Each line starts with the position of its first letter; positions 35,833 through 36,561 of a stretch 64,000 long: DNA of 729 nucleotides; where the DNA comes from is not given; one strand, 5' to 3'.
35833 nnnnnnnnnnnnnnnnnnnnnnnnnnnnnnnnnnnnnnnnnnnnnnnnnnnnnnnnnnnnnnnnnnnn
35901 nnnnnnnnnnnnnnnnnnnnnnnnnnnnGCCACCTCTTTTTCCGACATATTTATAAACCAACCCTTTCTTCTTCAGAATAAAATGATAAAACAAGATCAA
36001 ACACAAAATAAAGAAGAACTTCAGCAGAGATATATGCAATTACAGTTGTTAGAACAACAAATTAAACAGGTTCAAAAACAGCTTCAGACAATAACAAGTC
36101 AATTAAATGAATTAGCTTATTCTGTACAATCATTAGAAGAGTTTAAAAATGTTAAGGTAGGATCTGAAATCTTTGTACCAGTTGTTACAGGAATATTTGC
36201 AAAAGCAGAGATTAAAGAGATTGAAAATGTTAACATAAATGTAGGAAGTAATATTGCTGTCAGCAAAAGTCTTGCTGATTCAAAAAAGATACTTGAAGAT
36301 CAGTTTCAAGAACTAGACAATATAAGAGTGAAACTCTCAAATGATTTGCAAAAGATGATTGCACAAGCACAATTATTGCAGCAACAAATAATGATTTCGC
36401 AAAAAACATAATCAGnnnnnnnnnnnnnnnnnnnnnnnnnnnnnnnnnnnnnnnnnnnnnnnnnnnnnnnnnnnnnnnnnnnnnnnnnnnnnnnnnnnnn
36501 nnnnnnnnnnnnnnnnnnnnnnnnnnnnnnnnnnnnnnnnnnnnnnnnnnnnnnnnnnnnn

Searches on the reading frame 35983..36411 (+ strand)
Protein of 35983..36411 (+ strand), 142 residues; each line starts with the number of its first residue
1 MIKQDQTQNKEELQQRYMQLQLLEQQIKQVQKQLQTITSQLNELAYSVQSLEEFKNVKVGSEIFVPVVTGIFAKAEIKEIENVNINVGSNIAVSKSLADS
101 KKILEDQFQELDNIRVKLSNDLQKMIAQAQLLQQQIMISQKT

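Call 3: search_protein_families(library=pfam, proteins=[window:35983-36411:+], max_evalue=1)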
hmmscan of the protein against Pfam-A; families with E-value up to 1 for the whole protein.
window:35983-36411:+ (142 aa): 19 families
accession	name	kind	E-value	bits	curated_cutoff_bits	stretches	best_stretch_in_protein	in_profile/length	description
PF02996.22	Prefoldin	-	1.4e-17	64.1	23.2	1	23-136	1-114/120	Prefoldin subunit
PF15397.11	DUF4618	-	0.0036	17.2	34.9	1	3-64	171-231/258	Domain of unknown function (DUF4618)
PF23735.1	KIF9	-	0.038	14.6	31.9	1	7-127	21-132/140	Kinesin-like protein KIF9 domain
PF03698.18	UPF0180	-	0.039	14.6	25.4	0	30-81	5-51/77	Uncharacterised protein family (UPF0180)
PF15191.11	Synaptonemal_3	-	0.055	13.8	27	0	94-125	52-83/92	Synaptonemal complex central element protein 3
PF16421.10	E2F_CC-MB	-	0.065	13.8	33.9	1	10-47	2-41/96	E2F transcription factor CC-MB domain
PF08653.15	DASH_Dam1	-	0.093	13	26.6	0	96-120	7-31/56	DASH complex subunit Dam1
PF05278.17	PEARLI-4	-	0.094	12.8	29.9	1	5-54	166-218/234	Arabidopsis phospholipase-like protein (PEARLI 4)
PF23991.1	DUF7310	-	0.12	13.4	40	1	17-53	22-58/83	Coiled-coil region of unknown function (DUF7310)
PF06103.16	DUF948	-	0.16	12.6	37.2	1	20-52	28-60/89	Bacterial protein of unknown function (DUF948)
PF04791.21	LMBR1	-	0.2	10.9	31.9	1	6-136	193-313/510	LMBR1-like membrane protein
PF03961.19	FapA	-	0.42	10.6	31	1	7-84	185-262/272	Flagellar Assembly Protein A beta solenoid domain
PF14932.11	HAUS-augmin3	-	0.51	10.2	29.4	1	4-52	66-114/260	HAUS augmin-like complex subunit 3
PF04012.17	PspA_IM30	-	0.7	9.9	33.9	1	94-136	18-60/220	PspA/IM30 family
PF24627.1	PUMA_CC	-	0.71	10.4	30.1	0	26-52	2-28/74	PUMA coiled-coil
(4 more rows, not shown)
